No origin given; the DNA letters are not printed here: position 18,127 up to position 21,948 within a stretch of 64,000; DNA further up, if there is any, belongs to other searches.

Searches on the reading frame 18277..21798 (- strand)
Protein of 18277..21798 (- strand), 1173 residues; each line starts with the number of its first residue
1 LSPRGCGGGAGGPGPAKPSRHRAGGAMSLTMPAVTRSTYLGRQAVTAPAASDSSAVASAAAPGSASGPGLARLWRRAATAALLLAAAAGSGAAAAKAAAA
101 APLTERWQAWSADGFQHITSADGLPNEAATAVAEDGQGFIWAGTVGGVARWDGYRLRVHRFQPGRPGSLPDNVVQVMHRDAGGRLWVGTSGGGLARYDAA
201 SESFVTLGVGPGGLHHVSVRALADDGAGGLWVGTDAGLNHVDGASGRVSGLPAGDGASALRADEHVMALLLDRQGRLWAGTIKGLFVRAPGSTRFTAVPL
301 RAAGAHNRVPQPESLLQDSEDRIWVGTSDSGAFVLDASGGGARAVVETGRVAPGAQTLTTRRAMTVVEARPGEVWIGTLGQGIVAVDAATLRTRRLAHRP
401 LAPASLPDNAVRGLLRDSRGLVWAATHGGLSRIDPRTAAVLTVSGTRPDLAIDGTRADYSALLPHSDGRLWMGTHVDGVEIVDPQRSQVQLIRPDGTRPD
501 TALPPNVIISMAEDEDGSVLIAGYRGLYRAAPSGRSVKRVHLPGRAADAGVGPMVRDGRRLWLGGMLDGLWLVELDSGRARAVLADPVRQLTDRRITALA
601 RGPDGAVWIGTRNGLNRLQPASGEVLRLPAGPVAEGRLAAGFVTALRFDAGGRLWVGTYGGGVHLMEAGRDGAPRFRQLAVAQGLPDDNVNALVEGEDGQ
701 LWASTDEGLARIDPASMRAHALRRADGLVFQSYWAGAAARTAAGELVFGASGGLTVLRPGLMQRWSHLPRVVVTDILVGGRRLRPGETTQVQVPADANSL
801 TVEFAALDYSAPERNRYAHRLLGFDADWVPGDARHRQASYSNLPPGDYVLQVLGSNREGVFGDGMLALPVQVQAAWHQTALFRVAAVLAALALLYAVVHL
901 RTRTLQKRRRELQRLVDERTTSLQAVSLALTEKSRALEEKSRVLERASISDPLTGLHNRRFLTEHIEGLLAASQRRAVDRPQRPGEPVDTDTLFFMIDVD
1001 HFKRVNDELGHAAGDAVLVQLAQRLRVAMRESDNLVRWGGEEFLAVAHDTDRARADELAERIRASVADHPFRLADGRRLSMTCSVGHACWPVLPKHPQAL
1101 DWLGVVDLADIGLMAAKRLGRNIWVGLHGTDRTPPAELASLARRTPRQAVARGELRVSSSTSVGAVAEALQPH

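Call 37: search_protein_families(library=pfam, proteins=[window:18277-21798:-], max_evalue=0.001)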
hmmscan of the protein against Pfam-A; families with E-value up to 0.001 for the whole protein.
window:18277-21798:- (1173 aa): 7 families
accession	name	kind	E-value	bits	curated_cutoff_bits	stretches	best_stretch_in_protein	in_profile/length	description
PF07494.17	Reg_prop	-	2e-52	168.8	20.4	0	168-191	1-24/24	Two component regulator propeller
PF00990.26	GGDEF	-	5.1e-35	121.1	23.8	1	949-1122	2-160/161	Diguanylate cyclase, GGDEF domain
PF07495.19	Y_Y_Y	-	2.5e-11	43.7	26.6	1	808-859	1-51/65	Y_Y_Y domain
PF08450.18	SGL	-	1.7e-09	38.1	26.3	0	228-436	4-213/246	SMP-30/Gluconolactonase/LRE-like region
PF16819.11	DUF5074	-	3.9e-09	36.5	27.2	0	680-734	174-233/353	Domain of unknown function (DUF5074)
PF23748.1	Beta-prop_LRRK2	-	1.5e-05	24.6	26.9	0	641-667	274-300/359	LRRK2 beta propeller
PF21959.2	DUF6923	-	0.00017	21.9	27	0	647-752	93-194/234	Repeat of unknown function (DUF6923)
